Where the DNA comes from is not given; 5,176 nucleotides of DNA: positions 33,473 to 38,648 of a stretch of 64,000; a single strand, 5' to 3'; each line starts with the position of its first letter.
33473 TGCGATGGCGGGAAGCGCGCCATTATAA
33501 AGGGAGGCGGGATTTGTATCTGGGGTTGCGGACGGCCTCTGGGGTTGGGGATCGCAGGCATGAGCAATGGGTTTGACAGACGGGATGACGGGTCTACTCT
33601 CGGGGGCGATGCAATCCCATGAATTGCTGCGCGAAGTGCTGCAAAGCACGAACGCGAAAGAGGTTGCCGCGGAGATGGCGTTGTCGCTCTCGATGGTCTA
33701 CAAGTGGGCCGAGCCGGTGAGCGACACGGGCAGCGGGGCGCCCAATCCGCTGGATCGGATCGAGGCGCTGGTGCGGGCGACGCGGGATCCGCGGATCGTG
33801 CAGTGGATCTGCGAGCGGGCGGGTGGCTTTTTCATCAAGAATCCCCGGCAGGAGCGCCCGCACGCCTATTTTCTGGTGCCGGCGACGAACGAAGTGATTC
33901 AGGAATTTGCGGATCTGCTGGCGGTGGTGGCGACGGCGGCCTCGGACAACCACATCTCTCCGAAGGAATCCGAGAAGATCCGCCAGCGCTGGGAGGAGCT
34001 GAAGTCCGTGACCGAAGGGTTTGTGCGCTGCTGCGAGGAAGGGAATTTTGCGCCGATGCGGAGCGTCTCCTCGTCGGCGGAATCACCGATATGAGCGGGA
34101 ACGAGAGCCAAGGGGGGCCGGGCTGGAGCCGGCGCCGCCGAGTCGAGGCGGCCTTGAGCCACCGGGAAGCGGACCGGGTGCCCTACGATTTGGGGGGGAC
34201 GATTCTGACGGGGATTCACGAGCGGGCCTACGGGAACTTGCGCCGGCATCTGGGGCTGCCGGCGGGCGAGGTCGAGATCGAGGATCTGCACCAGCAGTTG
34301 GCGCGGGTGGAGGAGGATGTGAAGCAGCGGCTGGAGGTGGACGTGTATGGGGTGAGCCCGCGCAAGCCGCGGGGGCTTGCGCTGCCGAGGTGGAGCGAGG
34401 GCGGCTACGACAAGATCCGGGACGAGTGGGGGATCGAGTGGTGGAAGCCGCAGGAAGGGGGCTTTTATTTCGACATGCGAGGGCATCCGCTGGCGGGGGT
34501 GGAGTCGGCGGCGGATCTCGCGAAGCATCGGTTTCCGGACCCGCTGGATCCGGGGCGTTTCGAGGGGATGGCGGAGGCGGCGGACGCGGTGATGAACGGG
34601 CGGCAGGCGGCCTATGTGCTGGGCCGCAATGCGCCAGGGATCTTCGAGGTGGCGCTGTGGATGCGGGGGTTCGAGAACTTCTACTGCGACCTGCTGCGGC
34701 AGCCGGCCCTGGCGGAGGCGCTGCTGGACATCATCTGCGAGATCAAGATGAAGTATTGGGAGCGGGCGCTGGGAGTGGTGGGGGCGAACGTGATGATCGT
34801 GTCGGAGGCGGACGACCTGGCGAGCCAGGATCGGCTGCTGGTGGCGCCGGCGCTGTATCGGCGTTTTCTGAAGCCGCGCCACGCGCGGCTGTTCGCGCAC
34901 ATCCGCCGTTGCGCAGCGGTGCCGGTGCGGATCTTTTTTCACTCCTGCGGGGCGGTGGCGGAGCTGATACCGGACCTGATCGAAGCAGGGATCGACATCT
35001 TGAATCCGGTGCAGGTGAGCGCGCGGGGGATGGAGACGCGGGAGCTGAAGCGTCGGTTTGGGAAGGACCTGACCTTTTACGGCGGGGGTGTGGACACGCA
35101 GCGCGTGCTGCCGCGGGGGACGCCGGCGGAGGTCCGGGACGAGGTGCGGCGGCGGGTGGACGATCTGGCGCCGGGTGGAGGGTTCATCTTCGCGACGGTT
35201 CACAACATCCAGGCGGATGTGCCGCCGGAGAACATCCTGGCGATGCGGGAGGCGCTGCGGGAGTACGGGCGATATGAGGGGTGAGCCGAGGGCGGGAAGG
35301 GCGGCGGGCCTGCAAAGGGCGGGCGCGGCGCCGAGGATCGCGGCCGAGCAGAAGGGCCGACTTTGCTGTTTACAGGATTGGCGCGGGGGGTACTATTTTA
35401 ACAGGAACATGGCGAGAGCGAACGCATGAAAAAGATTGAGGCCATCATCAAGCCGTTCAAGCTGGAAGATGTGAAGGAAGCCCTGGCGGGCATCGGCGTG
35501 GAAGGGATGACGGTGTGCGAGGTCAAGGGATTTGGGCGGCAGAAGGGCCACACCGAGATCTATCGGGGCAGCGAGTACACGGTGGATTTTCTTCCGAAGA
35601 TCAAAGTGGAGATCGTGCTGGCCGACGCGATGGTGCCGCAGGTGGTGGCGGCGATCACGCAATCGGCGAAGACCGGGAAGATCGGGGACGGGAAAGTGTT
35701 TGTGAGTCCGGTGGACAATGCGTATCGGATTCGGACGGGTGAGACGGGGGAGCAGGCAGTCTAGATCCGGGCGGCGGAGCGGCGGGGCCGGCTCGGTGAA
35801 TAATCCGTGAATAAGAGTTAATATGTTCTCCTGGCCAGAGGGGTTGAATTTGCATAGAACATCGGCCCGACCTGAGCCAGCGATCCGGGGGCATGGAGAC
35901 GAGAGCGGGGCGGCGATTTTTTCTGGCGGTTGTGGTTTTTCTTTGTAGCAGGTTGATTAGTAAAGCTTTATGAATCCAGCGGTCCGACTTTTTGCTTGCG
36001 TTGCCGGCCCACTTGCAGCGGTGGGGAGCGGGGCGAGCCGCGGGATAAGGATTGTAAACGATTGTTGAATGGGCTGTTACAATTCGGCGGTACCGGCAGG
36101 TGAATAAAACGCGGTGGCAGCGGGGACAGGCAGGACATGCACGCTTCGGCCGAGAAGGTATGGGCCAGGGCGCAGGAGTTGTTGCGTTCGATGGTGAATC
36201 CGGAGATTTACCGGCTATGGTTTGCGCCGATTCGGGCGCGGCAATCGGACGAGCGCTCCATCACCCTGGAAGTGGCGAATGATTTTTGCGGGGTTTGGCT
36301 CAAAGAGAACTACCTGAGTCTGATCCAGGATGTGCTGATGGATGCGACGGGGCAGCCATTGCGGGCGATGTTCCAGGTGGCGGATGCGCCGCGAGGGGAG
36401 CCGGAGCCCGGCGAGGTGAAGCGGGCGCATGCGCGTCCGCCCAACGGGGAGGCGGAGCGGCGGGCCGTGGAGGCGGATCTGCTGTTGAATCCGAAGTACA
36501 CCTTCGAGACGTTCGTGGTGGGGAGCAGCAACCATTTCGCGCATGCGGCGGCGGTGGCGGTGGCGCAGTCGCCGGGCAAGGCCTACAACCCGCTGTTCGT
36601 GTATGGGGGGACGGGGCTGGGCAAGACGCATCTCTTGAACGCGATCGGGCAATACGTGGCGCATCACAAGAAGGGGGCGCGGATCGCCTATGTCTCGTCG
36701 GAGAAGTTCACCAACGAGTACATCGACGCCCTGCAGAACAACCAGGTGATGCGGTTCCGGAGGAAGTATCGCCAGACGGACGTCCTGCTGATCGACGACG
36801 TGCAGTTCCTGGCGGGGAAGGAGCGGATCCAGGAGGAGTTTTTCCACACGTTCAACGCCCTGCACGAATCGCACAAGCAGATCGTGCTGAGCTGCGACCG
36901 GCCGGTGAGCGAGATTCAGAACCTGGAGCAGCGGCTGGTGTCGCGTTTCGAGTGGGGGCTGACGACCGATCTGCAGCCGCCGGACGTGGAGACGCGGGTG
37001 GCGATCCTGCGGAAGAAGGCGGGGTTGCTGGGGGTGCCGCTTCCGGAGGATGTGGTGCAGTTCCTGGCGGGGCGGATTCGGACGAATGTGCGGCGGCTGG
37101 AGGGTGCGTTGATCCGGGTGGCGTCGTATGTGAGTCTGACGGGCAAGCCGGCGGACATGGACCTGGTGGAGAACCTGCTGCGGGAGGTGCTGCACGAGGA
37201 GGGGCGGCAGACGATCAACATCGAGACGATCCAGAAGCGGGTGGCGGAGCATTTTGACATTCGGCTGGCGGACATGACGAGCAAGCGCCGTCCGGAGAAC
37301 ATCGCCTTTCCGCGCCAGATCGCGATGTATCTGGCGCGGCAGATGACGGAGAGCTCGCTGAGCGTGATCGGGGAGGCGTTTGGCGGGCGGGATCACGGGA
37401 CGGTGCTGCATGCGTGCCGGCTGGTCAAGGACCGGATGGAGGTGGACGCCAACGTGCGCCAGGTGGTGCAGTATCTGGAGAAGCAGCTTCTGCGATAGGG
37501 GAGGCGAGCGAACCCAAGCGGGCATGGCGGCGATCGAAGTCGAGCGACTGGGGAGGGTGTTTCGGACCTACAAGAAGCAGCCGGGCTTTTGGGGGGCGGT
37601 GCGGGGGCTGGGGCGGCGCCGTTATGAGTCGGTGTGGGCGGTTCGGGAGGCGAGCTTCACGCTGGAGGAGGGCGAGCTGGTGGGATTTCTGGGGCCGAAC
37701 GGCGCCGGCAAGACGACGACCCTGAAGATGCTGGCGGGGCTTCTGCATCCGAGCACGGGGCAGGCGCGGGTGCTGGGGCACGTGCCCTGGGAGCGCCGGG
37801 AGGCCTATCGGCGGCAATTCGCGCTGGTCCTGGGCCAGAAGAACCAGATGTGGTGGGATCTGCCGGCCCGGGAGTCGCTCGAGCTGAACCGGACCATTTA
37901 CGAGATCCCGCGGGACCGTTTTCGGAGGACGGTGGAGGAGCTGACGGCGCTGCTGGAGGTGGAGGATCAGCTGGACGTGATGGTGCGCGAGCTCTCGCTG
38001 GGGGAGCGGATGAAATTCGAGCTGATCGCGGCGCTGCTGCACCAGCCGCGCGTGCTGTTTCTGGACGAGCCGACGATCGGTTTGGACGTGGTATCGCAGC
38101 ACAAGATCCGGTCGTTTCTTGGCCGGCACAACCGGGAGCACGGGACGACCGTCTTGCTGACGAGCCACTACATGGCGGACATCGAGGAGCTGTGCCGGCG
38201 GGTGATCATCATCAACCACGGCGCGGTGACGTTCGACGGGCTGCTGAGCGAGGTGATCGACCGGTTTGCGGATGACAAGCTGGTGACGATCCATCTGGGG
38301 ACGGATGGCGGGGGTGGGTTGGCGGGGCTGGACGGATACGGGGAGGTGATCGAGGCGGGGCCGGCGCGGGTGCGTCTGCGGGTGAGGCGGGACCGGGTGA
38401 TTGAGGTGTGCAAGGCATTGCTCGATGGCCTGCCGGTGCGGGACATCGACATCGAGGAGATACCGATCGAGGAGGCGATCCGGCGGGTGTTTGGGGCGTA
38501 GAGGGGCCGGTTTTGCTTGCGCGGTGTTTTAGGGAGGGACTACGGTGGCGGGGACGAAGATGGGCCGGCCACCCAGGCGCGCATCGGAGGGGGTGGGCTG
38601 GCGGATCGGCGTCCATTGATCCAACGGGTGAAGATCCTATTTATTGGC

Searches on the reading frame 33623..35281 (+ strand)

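Call 60: search_protein_families(library=ncbifam, proteins=[window:33623-35281:+], max_evalue=0.001)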
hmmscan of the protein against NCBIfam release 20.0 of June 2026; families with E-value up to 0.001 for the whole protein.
window:33623-35281:+ (553 aa): 4 families
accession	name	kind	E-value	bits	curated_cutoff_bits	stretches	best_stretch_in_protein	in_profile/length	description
TIGR01463.1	mtaA_cmuA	subfamily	6e-17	61.9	235.4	1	303-548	108-338/340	MtaA/CmuA family methyltransferase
NF004889.0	PRK06252.1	subfamily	5.3e-15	55.3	244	1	308-548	116-336/340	methylcobalamin:coenzyme M methyltransferase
NF040654.1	MtaA_Meth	equivalog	8.4e-13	47.9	400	1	302-531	107-327/337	methylcobamide:CoM methyltransferase MtaA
TIGR01464.1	hemE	equivalog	1.3e-05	24.3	302.95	1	358-546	165-337/338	uroporphyrinogen decarboxylase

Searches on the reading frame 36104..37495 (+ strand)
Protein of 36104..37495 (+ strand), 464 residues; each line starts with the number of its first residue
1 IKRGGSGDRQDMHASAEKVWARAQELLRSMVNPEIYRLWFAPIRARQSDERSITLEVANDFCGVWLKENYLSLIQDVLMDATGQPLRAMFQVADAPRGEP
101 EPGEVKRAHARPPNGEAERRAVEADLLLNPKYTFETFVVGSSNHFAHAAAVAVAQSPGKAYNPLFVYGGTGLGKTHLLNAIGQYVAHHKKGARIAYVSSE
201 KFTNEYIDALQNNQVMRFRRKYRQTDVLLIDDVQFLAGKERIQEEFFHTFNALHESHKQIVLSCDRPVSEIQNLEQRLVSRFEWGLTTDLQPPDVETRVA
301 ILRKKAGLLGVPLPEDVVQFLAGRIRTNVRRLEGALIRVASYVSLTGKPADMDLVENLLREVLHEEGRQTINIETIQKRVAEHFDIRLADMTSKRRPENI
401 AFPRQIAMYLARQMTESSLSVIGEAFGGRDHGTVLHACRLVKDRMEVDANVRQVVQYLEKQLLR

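Call 75: search_protein_families(library=pfam, proteins=[window:36104-37495:+], max_evalue=0.001)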
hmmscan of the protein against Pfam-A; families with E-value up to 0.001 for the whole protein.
window:36104-37495:+ (464 aa): 9 families
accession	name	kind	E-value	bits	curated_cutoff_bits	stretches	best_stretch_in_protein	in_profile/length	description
PF00308.24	Bac_DnaA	-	8.5e-74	247.6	23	1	128-289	1-162/162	Bacterial DnaA ATPAse domain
PF08299.17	Bac_DnaA_C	-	8.9e-30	103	31.5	1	373-439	1-67/69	Bacterial dnaA protein helix-turn-helix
PF11638.13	DnaA_N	-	3.2e-14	52.8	24.6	1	18-78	2-63/65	DnaA N-terminal domain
PF01695.23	IstB_IS21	-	8.4e-10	39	24.1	1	164-271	95-199/238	IstB-like ATP binding protein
PF00004.35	AAA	-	7.8e-08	33.3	21.2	1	165-283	2-124/131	ATPase family associated with various cellular activities (AAA)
PF01637.24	ATPase_2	-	3.4e-05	24.2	33.2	1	160-265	19-117/225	ATPase domain predominantly from Archaea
PF13173.12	AAA_14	-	0.00017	22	27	1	162-253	3-84/129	AAA domain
PF13401.12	AAA_22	-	0.00028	21.7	27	0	213-260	73-116/130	AAA domain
PF13191.12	AAA_16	-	0.00031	21.7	32.6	0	154-222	19-85/167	AAA ATPase domain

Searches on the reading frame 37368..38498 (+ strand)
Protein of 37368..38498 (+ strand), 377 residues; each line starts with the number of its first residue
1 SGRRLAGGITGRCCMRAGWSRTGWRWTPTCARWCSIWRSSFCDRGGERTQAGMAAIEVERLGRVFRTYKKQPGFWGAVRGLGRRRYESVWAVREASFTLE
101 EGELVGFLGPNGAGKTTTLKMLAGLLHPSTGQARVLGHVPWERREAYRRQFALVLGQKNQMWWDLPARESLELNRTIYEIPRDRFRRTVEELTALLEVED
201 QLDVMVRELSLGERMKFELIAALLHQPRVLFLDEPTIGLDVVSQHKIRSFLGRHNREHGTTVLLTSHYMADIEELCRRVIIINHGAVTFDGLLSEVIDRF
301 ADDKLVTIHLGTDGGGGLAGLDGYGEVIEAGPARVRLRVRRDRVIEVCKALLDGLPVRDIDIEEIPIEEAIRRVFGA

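Call 75: search_protein_families(library=pfam, proteins=[window:37368-38498:+], max_evalue=0.001)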
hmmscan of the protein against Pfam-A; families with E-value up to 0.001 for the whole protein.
window:37368-38498:+ (377 aa): 2 families
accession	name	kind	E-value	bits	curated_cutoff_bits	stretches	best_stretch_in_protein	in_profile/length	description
PF00005.33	ABC_tran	-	8.8e-26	91.6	25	1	93-236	2-136/137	ABC transporter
PF13304.12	AAA_21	-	8.1e-14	52.8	27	1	194-267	223-298/304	AAA domain, putative AbiEii toxin, Type IV TA system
